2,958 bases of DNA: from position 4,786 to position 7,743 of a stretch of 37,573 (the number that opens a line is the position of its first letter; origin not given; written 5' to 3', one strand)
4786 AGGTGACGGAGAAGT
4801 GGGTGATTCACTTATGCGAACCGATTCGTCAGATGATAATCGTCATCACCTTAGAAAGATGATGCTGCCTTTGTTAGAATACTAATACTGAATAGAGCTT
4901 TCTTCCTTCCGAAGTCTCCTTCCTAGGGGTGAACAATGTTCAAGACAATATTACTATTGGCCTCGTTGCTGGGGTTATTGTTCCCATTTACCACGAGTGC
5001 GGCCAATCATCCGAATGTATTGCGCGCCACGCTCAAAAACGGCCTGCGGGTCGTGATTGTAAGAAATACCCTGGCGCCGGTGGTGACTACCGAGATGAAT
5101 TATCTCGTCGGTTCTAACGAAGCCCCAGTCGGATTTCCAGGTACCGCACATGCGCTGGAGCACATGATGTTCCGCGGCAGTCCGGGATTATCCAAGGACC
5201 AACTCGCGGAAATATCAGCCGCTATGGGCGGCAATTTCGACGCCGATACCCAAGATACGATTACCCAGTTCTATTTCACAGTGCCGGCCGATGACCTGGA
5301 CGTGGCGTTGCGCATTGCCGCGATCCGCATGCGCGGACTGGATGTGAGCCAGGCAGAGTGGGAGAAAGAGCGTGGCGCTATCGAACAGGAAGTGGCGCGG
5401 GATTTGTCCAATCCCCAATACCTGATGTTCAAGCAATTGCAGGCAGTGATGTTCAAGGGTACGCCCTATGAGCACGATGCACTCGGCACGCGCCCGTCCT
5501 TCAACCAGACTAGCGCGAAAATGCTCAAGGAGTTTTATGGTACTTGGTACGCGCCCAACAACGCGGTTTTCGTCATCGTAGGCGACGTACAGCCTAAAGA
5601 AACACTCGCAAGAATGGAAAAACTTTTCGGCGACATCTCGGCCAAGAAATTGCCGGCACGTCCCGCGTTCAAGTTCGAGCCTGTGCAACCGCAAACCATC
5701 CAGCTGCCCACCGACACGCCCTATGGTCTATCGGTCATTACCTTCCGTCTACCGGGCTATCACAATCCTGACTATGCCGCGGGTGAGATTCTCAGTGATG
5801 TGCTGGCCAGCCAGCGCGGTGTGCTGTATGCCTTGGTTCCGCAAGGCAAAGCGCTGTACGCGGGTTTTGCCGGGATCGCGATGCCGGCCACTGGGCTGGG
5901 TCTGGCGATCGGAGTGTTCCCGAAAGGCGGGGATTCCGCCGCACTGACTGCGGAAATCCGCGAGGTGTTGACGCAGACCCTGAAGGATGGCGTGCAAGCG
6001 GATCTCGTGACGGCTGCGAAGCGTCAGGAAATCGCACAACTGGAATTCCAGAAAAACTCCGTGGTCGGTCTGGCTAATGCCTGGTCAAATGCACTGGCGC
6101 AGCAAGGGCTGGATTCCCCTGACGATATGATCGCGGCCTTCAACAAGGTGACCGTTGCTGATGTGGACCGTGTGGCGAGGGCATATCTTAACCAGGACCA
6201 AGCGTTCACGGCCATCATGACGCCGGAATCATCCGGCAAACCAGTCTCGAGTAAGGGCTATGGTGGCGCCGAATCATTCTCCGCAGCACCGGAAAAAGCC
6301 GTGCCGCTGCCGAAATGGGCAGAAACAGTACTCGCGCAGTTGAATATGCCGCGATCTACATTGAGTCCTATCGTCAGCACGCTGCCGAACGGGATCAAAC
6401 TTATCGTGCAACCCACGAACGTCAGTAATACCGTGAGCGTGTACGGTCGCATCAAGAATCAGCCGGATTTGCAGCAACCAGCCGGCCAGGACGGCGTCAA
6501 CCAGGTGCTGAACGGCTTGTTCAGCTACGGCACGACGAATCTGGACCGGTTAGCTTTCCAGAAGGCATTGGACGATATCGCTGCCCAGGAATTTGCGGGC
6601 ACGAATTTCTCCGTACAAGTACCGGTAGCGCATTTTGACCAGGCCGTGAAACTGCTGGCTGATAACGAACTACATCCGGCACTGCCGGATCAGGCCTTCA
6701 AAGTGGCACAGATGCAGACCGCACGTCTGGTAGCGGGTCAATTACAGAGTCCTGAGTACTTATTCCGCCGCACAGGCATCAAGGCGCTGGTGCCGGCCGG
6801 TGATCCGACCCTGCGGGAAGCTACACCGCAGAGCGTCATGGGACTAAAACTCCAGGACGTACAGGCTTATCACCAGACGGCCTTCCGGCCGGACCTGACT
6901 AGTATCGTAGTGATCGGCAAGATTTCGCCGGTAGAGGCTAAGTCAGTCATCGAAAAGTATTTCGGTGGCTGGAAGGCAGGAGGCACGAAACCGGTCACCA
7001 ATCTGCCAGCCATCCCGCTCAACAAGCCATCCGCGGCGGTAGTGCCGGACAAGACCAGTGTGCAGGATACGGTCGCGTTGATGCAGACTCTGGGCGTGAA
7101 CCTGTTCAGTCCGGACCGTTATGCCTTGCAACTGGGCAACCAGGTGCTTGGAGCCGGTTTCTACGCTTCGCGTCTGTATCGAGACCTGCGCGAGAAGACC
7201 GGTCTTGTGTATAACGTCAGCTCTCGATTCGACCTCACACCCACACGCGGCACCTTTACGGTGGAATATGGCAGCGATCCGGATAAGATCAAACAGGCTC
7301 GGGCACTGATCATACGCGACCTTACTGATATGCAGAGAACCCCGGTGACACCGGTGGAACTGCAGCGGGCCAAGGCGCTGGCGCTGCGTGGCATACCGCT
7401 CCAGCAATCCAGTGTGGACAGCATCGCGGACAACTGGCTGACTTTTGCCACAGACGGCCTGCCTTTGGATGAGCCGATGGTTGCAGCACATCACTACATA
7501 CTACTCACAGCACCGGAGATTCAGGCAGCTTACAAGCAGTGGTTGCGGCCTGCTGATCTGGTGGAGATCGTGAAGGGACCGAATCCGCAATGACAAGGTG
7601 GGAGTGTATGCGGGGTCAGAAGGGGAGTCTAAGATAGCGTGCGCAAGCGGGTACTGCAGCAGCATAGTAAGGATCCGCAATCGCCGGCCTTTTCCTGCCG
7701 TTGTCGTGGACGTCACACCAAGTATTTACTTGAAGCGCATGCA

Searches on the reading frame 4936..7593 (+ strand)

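Call 7: search_protein_families(library=pfam, proteins=[window:4936-7593:+], max_evalue=0.001)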
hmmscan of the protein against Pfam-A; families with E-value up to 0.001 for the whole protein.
window:4936-7593:+ (885 aa): 2 families
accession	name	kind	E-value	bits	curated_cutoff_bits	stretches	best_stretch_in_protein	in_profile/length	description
PF05193.26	Peptidase_M16_C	-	2.7e-55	187.5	23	2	638-814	3-179/181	Peptidase M16 inactive domain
PF00675.25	Peptidase_M16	-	1.2e-22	80.9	22.3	1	38-185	1-148/149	Insulinase (Peptidase family M16)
